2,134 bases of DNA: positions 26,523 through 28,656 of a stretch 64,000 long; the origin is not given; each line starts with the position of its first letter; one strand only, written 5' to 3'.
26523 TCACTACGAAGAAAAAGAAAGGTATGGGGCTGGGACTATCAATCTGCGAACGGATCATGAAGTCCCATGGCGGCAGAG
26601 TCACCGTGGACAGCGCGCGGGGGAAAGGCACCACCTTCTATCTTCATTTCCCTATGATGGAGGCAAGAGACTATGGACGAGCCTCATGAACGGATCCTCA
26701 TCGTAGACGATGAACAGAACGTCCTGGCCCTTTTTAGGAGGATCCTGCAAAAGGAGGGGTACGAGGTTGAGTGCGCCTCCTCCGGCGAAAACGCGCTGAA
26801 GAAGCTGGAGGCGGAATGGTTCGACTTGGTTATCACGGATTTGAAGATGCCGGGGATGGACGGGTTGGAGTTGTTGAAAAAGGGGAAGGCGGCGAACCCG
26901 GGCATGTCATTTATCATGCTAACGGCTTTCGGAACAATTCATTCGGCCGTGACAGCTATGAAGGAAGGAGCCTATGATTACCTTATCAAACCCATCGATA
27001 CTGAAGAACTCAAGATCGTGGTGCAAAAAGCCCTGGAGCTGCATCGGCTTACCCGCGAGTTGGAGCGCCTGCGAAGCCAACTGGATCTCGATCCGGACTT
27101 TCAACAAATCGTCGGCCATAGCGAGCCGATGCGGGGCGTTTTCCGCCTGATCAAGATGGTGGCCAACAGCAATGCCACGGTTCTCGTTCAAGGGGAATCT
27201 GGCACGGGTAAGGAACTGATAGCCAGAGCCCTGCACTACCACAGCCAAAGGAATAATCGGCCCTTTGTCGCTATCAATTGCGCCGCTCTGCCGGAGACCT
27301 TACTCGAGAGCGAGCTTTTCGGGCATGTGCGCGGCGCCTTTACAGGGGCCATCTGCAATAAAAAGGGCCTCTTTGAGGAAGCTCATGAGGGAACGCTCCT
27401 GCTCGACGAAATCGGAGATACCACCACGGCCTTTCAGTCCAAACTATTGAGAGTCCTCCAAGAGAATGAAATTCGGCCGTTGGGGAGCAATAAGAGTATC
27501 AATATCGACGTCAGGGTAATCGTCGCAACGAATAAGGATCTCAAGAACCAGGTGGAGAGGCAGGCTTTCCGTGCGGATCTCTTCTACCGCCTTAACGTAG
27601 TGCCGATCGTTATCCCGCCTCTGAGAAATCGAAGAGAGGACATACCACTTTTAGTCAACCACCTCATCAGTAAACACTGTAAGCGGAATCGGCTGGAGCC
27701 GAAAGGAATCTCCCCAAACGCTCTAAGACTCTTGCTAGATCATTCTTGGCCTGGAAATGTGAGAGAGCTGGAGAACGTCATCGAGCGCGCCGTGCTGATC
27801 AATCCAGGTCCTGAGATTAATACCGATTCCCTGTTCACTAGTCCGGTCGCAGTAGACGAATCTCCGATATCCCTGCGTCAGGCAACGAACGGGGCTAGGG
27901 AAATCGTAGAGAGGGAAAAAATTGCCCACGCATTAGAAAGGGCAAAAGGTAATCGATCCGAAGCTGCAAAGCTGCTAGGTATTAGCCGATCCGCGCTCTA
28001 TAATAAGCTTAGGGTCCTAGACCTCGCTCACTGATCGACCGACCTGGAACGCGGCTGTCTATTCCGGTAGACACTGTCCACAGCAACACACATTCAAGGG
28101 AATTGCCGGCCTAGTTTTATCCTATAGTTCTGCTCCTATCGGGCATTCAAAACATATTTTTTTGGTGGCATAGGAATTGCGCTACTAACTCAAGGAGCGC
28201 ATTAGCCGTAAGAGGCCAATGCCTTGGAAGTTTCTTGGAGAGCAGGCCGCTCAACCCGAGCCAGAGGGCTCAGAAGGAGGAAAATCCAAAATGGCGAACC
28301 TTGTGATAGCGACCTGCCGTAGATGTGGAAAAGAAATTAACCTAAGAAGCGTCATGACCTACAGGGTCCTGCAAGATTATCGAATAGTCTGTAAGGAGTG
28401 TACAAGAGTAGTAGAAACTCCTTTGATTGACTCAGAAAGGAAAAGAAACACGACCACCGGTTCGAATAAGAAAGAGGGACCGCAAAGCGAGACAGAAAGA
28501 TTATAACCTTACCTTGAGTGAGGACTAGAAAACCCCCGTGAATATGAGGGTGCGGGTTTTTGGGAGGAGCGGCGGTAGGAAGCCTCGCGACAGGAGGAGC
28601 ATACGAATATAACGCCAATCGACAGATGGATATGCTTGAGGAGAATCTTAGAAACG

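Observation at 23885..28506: Self-contained sigma-54 circuit: multi-PAS kinase, NtrC-type activator, palindromic UAS, TGGCAT-N5-TTGC promoter, zinc-ribbon gene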

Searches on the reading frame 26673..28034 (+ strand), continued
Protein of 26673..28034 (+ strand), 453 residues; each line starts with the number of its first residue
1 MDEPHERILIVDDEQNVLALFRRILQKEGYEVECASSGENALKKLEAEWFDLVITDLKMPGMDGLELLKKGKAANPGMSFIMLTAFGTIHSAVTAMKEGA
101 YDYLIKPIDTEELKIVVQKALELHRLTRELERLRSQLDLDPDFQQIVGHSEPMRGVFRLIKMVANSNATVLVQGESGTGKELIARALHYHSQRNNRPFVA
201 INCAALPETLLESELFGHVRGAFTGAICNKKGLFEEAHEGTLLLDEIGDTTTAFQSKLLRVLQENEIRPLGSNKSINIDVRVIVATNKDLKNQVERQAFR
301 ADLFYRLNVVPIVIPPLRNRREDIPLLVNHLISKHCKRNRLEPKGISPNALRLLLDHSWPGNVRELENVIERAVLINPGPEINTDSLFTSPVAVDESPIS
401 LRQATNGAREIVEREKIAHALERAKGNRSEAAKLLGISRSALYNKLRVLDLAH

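Call 36: find_encoding_contigs(protein=P0016, flank=6000, max_places=2)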
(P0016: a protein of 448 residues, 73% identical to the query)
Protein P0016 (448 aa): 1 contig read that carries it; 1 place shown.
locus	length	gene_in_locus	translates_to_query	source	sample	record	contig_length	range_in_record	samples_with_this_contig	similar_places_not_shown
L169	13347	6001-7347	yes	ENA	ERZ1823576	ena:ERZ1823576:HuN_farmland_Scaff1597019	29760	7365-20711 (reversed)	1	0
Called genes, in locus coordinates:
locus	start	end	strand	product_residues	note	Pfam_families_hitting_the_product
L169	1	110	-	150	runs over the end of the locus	-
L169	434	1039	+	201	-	PF01339:CheB_methylest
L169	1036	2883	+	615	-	PF03705:CheR_N, PF01739:CheR, PF00989:PAS (weak), PF13596:PAS_10 (weak), PF28159:CEP89 (weak), PF28422:CCDC89 (weak), PF00989:PAS, PF08448:PAS_4 (weak), +2 more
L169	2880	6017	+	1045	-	PF00989:PAS, PF08448:PAS_4, PF13426:PAS_9, PF00989:PAS, PF08448:PAS_4, PF13426:PAS_9, PF00989:PAS, PF08448:PAS_4, +16 more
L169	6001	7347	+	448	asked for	PF00072:Response_reg, PF06068:TIP49 (faint), PF00158:Sigma54_activat, PF14532:Sigma54_activ_2, PF00004:AAA (weak), PF07728:AAA_5, PF25601:AAA_lid_14, PF02954:HTH_8, +1 more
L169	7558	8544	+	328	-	PF00483:NTP_transferase, PF12804:NTP_transf_3 (weak)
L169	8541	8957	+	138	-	-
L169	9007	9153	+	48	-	-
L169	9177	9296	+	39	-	-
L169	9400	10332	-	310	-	PF00190:Cupin_1 (faint), PF07883:Cupin_2, PF02311:AraC_binding (faint), PF07883:Cupin_2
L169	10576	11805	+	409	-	PF01266:DAO, PF06039:Mqo (faint), PF13450:NAD_binding_8 (faint)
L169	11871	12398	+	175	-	PF25084:LbH_EIF2B (faint), PF25087:GMPPB_C (faint), PF00132:Hexapep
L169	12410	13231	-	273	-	PF01149:Fapy_DNA_glyco, PF06831:H2TH, PF06827:zf-FPG_IleRS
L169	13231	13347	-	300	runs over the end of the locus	PF00398:RrnaAD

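Call 37: find_encoding_contigs(protein=P0019, flank=6000, max_places=2)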
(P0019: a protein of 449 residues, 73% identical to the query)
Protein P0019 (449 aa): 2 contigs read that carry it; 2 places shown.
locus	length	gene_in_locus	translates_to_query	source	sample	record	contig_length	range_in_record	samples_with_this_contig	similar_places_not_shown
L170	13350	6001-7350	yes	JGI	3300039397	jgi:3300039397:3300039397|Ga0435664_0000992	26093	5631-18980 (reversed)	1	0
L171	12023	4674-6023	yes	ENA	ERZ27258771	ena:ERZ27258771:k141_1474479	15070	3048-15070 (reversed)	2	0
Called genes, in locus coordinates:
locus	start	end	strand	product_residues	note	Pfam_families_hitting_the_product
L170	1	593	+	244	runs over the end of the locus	PF01339:CheB_methylest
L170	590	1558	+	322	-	-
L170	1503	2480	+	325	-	PF00989:PAS (weak), PF08448:PAS_4, PF28159:CEP89 (weak), PF12128:DUF3584 (weak), PF28175:T4SS_LegC2C7 (weak), PF24161:CCDC39 (weak), PF00989:PAS, PF08448:PAS_4, +4 more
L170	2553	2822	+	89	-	PF01339:CheB_methylest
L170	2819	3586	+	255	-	PF01339:CheB_methylest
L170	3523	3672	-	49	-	-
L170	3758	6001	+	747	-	PF00989:PAS, PF13426:PAS_9 (weak), PF00989:PAS (weak), PF01590:GAF, PF13185:GAF_2, PF13492:GAF_3 (weak), PF00512:HisKA, PF02518:HATPase_c, +2 more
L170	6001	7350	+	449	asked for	PF00072:Response_reg, PF00158:Sigma54_activat, PF14532:Sigma54_activ_2, PF07724:AAA_2 (weak), PF07728:AAA_5, PF00004:AAA (weak), PF25601:AAA_lid_14, PF02954:HTH_8, +1 more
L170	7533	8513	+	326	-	PF00483:NTP_transferase, PF12804:NTP_transf_3 (weak)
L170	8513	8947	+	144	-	-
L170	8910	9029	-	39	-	-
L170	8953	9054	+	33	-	-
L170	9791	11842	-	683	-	PF05378:Hydant_A_N, PF01968:Hydantoinase_A, PF19278:Hydant_A_C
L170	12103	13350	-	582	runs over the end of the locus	PF02538:Hydantoinase_B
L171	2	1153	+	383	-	?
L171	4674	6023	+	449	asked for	PF00072:Response_reg, PF00158:Sigma54_activat, PF14532:Sigma54_activ_2, PF07724:AAA_2 (weak), PF07728:AAA_5, PF00004:AAA (weak), PF25601:AAA_lid_14, PF02954:HTH_8, +1 more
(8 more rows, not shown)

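Call 44: search_protein_families(library=ncbifam, proteins=[window:26673-28034:+], max_evalue=0.01)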
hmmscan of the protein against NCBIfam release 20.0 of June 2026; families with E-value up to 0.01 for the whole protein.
window:26673-28034:+ (453 aa): 125 families (the best 25 are shown)
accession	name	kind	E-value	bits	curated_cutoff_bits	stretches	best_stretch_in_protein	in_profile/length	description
NF008469.0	PRK11361.1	equivalog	1.1e-148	495.8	714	1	4-447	3-452/461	acetoacetate metabolism transcriptional regulator AtoC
TIGR01818.1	ntrC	equivalog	9.7e-131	436.7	558.6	2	8-387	1-377/463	nitrogen regulation protein NR(I)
NF007689.0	PRK10365.1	equivalog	2.1e-130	435.4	760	1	7-446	7-439/441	sigma-54-dependent response regulator transcription factor ZraR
NF011695.0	PRK15115.1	equivalog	2.9e-128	428.4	763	1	6-447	7-434/445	two-component system response regulator GlrR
TIGR02915.1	PEP_resp_reg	equivalog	6e-125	417.6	502.6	1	8-448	1-441/445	PEP-CTERM-box response regulator transcription factor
NF051870.1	NAssimRespRegNtrX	equivalog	4.1e-120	401.7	600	1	7-449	3-450/452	nitrogen assimilation response regulator NtrX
NF041946.1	LuxO_transreg_Vib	equivalog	5.7e-117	391.3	800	2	10-388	1-377/463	quorum-sensing sigma-54 dependent transcriptional regulator LuxO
TIGR01817.1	nifA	equivalog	4.2e-113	378.9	528.85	1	142-389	194-440/534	nif-specific transcriptional activator NifA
NF041552.1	TF_PrdR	equivalog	3.2e-108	362.5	795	1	122-447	243-574/577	sigma-54 dependent transcriptional regulator PrdR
NF008176.1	PRK10923.1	equivalog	7.8e-107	357.7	620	2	7-386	5-380/469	nitrogen regulation protein NR(I)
NF003451.0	PRK05022.1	equivalog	6.7e-103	345.1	476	1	120-451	162-510/512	nitric oxide reductase transcriptional regulator NorR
NF050807.1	TransRegFlbDCaul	equivalog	1.8e-102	343.6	750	1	7-447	2-436/454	sigma-54-dependent transcriptional regulator FlbD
NF049963.1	RespRegFlgRCampy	domain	2.8e-102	342.8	750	1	8-448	3-426/429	fla regulon two-component system response regulator FlgR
NF011958.0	PRK15429.1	equivalog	5.1e-95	319.5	830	1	115-449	342-684/692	formate hydrogenlyase transcriptional activator FlhA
NF038308.1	RNA_repair_RtcR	equivalog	2.4e-94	317.1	650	1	90-443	124-505/530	RNA repair transcriptional activator RtcR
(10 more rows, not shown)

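Call 45: search_solved_structures(query=window:26673-28034:+, max_evalue=1e-60)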
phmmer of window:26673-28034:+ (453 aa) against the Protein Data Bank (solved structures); distinct sequences matched with E-value up to 1e-60: 25.
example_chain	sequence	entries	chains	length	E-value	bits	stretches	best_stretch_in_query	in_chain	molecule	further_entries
4l4u_A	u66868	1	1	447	2.7e-102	346.2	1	5-447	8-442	Transcriptional regulator (NtrC family)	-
1ny5_A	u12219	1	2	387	3.9e-98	332.5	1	8-384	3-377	transcriptional regulator (NtrC family)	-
5ep0_A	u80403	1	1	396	1.5e-92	314.1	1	6-385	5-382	Putative repressor protein luxO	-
9qq6_C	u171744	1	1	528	1.2e-90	307.8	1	129-449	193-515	Nif-specific regulatory protein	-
1ojl_A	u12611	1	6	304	5.2e-90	305.7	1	146-446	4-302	TRANSCRIPTIONAL REGULATORY PROTEIN ZRAR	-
3dzd_A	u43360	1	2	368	7.9e-86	292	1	7-380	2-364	Transcriptional regulator (NtrC family)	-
5m7n_A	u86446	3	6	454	6.7e-84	285.6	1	8-449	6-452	Nitrogen assimilation regulatory protein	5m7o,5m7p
6jdi_A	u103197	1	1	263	4.2e-76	259.9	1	143-383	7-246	Nitrogen assimilation regulatory protein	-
8p53_C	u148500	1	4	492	9.7e-76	258.7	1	139-399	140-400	Transcriptional regulator FleQ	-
5exx_A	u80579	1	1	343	1.8e-75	257.8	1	143-400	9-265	Transcriptional regulator FleQ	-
8pb9_D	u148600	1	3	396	1.9e-75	257.8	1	139-382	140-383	Transcriptional regulator FleQ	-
6j7e_A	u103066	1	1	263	2.1e-75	257.6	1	143-383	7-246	Nitrogen assimilation regulatory protein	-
5exp_A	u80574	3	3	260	2.2e-75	257.5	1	143-382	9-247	Transcriptional regulator FleQ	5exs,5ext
7ejw_C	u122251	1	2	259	2.2e-75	257.5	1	143-382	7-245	Transcriptional regulator FleQ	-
26jl_A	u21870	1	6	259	4e-75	256.7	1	141-387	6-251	Flagellar regulatory protein A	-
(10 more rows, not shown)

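Call 48: find_encoding_contigs(protein=P0034, flank=6000, max_places=1)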
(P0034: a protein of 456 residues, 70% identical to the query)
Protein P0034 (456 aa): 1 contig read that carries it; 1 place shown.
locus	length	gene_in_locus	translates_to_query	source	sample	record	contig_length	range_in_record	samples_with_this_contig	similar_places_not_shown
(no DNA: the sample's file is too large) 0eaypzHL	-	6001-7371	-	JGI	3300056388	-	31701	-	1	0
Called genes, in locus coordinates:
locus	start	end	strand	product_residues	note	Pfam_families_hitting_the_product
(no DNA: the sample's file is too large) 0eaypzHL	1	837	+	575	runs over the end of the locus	PF00154:RecA_N (faint), PF03796:DnaB_C (faint), PF06745:ATPase, PF13481:AAA_25 (weak), PF23442:DUF7125 (faint), PF13481:AAA_25, PF06745:ATPase, PF13191:AAA_16 (weak), +6 more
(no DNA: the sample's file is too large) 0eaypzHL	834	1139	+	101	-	PF07689:KaiB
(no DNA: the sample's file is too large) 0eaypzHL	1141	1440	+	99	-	PF07689:KaiB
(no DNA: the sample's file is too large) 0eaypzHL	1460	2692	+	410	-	PF08448:PAS_4 (faint), PF13426:PAS_9 (faint), PF00512:HisKA (weak), PF02518:HATPase_c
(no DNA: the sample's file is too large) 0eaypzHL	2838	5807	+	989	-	PF08447:PAS_3, PF13185:GAF_2, PF08447:PAS_3, PF00989:PAS, PF08448:PAS_4, PF13426:PAS_9, PF00512:HisKA, PF02518:HATPase_c, +2 more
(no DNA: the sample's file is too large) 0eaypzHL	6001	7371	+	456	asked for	PF00072:Response_reg, PF00158:Sigma54_activat, PF14532:Sigma54_activ_2, PF00004:AAA (weak), PF07728:AAA_5 (weak), PF25601:AAA_lid_14, PF02954:HTH_8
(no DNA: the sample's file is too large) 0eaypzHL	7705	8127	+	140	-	-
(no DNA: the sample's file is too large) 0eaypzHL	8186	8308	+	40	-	-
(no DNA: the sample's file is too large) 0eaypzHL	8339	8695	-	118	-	PF00903:Glyoxalase, PF13669:Glyoxalase_4, PF18029:Glyoxalase_6 (weak)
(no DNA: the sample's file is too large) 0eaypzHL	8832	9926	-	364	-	PF01841:Transglut_core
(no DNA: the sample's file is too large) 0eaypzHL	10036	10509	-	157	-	PF00578:AhpC-TSA, PF08534:Redoxin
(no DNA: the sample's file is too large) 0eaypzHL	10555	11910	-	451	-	PF12867:DinB_2, PF03781:FGE-sulfatase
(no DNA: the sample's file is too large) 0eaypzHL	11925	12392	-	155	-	PF00578:AhpC-TSA, PF08534:Redoxin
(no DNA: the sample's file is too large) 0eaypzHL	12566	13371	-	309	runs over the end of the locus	PF00126:HTH_1, PF03466:LysR_substrate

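Call 49: find_encoding_contigs(protein=P0042, flank=6000, max_places=1)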
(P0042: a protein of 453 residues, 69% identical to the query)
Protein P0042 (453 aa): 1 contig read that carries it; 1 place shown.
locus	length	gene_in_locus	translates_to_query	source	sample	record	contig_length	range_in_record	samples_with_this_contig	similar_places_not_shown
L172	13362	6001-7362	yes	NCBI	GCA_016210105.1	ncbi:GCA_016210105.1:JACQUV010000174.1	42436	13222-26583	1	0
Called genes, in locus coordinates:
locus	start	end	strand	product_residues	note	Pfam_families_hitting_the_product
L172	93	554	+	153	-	PF02481:DNA_processg_A (weak), PF18306:LDcluster4, PF03641:Lysine_decarbox (weak)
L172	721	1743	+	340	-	PF01636:APH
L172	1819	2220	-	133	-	-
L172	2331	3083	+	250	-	PF00149:Metallophos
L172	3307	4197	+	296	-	PF02739:5_3_exonuc_N, PF01367:5_3_exonuc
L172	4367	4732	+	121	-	PF00072:Response_reg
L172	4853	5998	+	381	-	PF00989:PAS, PF08448:PAS_4, PF12860:PAS_7 (weak), PF13188:PAS_8 (weak), PF24820:Diguanyl_cycl_sensor (weak), PF13426:PAS_9, PF00512:HisKA, PF02518:HATPase_c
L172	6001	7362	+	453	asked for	PF00072:Response_reg, PF00158:Sigma54_activat, PF14532:Sigma54_activ_2, PF00004:AAA (weak), PF07724:AAA_2 (weak), PF07728:AAA_5, PF25601:AAA_lid_14, PF02954:HTH_8, +1 more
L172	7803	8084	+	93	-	-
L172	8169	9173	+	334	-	PF00483:NTP_transferase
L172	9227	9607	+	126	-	PF01471:PG_binding_1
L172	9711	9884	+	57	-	PF06676:DUF1178 (weak), PF09723:Zn_ribbon_8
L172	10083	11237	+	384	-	PF22691:Thiolase_C_1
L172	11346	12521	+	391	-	PF00108:Thiolase_N, PF22691:Thiolase_C_1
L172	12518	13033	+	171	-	PF12172:zf-ChsH2, PF01796:OB_ChsH2_C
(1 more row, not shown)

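Call 50: find_encoding_contigs(protein=P0082, flank=6000, max_places=1)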
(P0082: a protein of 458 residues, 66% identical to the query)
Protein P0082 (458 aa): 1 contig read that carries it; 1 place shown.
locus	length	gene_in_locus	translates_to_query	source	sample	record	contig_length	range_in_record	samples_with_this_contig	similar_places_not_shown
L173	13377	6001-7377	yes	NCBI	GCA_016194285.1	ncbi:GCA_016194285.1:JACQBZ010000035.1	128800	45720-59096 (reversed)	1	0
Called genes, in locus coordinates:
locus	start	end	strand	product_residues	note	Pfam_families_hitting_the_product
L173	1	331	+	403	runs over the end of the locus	PF00483:NTP_transferase, PF24894:Hexapep_GlmU, PF25084:LbH_EIF2B (weak), PF25247:LbH_GLGC (faint)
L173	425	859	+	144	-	PF00571:CBS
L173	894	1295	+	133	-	PF13424:TPR_12 (weak), PF13428:TPR_14 (faint), PF13432:TPR_16, PF13414:TPR_11 (weak), PF14559:TPR_19 (weak), PF00515:TPR_1, PF07719:TPR_2, PF13181:TPR_8 (weak), +1 more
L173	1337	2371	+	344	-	-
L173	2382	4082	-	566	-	PF13167:GTP-bdg_N, PF16360:GTP-bdg_M, PF01926:MMR_HSR1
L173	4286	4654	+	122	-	PF00072:Response_reg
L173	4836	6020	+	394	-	PF00989:PAS, PF08448:PAS_4, PF13188:PAS_8 (weak), PF13426:PAS_9, PF24820:Diguanyl_cycl_sensor, PF00512:HisKA, PF02518:HATPase_c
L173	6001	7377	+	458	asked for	PF00072:Response_reg, PF00158:Sigma54_activat, PF14532:Sigma54_activ_2, PF07724:AAA_2 (weak), PF00004:AAA (weak), PF07728:AAA_5, PF25601:AAA_lid_14, PF02954:HTH_8, +1 more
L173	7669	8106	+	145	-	PF00571:CBS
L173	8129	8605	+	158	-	PF04981:NMD3 (faint)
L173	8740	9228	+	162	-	PF00011:HSP20, PF04969:CS (weak), PF17886:ArsA_HSP20 (weak)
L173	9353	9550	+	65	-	-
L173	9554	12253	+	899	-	PF00690:Cation_ATPase_N, PF00122:E1-E2_ATPase, PF00702:Hydrolase, PF13246:Cation_ATPase, PF00689:Cation_ATPase_C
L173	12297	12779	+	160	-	PF00582:Usp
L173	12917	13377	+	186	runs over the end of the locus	PF02482:Ribosomal_S30AE, PF00313:CSD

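Call 51: find_encoding_contigs(protein=P0099, flank=6000, max_places=1)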
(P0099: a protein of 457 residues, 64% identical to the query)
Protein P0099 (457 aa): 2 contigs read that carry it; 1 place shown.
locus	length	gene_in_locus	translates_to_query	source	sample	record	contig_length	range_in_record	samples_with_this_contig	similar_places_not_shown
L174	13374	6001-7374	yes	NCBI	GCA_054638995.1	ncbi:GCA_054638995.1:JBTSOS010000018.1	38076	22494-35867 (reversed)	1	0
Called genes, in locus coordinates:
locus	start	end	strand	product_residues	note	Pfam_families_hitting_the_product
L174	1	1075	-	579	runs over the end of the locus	PF00890:FAD_binding_2, PF01266:DAO (faint), PF01946:Thi4 (faint), PF07992:Pyr_redox_2 (faint), PF12831:FAD_oxidored (weak), PF02910:Succ_DH_flav_C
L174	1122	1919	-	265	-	PF01925:TauE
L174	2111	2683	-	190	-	PF00990:GGDEF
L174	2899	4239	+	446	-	PF01595:CNNM, PF00571:CBS (weak), PF03471:CorC_HlyC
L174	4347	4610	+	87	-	PF00072:Response_reg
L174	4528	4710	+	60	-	PF00072:Response_reg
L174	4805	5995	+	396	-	PF13426:PAS_9 (weak), PF00512:HisKA, PF02518:HATPase_c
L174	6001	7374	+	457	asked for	PF00072:Response_reg, PF00158:Sigma54_activat, PF14532:Sigma54_activ_2, PF25601:AAA_lid_14, PF02954:HTH_8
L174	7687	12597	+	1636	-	PF07731:Cu-oxidase_2 (faint), PF07732:Cu-oxidase_3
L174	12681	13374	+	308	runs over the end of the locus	PF13620:CarboxypepD_reg (weak)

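Call 82: search_protein_families(library=ncbifam, proteins=[L166:2765-3736:+, L166:3750-4154:+, L081:1607-2599:+, L081:2610-3035:+, L167:9248-9463:+], max_evalue=0.01)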
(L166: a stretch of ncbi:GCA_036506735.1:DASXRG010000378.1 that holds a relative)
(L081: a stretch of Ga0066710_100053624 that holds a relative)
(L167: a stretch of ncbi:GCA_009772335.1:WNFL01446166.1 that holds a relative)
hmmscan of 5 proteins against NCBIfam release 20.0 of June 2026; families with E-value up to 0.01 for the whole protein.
L166:2765-3736:+ (323 aa): 5 families
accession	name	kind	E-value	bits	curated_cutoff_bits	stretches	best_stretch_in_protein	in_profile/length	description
TIGR01479.1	GMP_PMI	equivalog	7.9e-36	123.8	372.95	1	12-298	4-276/467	mannose-1-phosphate guanylyltransferase/mannose-6-phosphate isomerase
NF012004.0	PRK15460.1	equivalog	1.2e-26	93.4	859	1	10-296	7-284/478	mannose-1-phosphate guanyltransferase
NF010932.0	PRK14352.1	equivalog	0.00019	20.2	611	1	9-138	7-123/488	bifunctional UDP-N-acetylglucosamine diphosphorylase/glucosamine-1-phosphate N-acetyltransferase GlmU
TIGR03992.1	Arch_glmU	subfamily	0.00038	19.4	292.1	1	11-100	3-86/393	bifunctional sugar-1-phosphate nucleotidylyltransferase/acetyltransferase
NF007777.0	PRK10466.1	equivalog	0.0061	16.3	190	0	134-167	96-129/164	HyaD/HybD family hydrogenase maturation endopeptidase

L166:3750-4154:+ (134 aa): 0 families

L081:1607-2599:+ (330 aa): 6 families
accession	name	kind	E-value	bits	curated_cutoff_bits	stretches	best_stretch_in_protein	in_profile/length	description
TIGR01479.1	GMP_PMI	equivalog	8e-29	100.8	372.95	1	20-302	4-272/467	mannose-1-phosphate guanylyltransferase/mannose-6-phosphate isomerase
NF012004.0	PRK15460.1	equivalog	5.7e-21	74.7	859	1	19-302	8-282/478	mannose-1-phosphate guanyltransferase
NF010932.0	PRK14352.1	equivalog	2.2e-07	29.9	611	1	16-147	6-124/488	bifunctional UDP-N-acetylglucosamine diphosphorylase/glucosamine-1-phosphate N-acetyltransferase GlmU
NF010933.0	PRK14353.1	equivalog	4.2e-05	22.3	505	1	18-180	7-149/453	bifunctional UDP-N-acetylglucosamine diphosphorylase/glucosamine-1-phosphate N-acetyltransferase GlmU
TIGR01173.1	glmU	equivalog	0.0086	14.9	366.85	0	20-139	4-107/452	bifunctional UDP-N-acetylglucosamine diphosphorylase/glucosamine-1-phosphate N-acetyltransferase GlmU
TIGR03992.1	Arch_glmU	subfamily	0.0089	14.9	292.1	1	19-137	3-110/393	bifunctional sugar-1-phosphate nucleotidylyltransferase/acetyltransferase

L081:2610-3035:+ (141 aa): 0 families

L167:9248-9463:+ (71 aa): 1 family
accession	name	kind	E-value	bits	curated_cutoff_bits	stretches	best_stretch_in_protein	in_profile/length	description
TIGR02605.1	CxxC_CxxC_SSSS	subfamily_domain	0.0022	18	31.3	1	13-48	5-35/52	FmdB family zinc ribbon protein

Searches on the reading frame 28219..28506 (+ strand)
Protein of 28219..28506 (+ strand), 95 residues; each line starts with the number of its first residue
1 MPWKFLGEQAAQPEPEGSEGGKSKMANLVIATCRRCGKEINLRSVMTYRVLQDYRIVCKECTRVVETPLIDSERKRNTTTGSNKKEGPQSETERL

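Call 3: search_protein_families(library=pfam, proteins=[window:28219-28506:+], max_evalue=0.01)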
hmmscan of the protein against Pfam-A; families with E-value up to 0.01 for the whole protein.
window:28219-28506:+ (95 aa): 3 families
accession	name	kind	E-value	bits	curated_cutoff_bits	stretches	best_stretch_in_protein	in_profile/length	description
PF08271.17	Zn_Ribbon_TF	-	0.00064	19.7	29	1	33-74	3-38/43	TFIIB zinc-binding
PF20120.5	DUF6510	-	0.0078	16.5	26.4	1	29-66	25-62/86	Family of unknown function (DUF6510)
PF01258.23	zf-dskA_traR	-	0.0097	16.3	24.9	0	32-41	5-14/36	Prokaryotic dksA/traR C4-type zinc finger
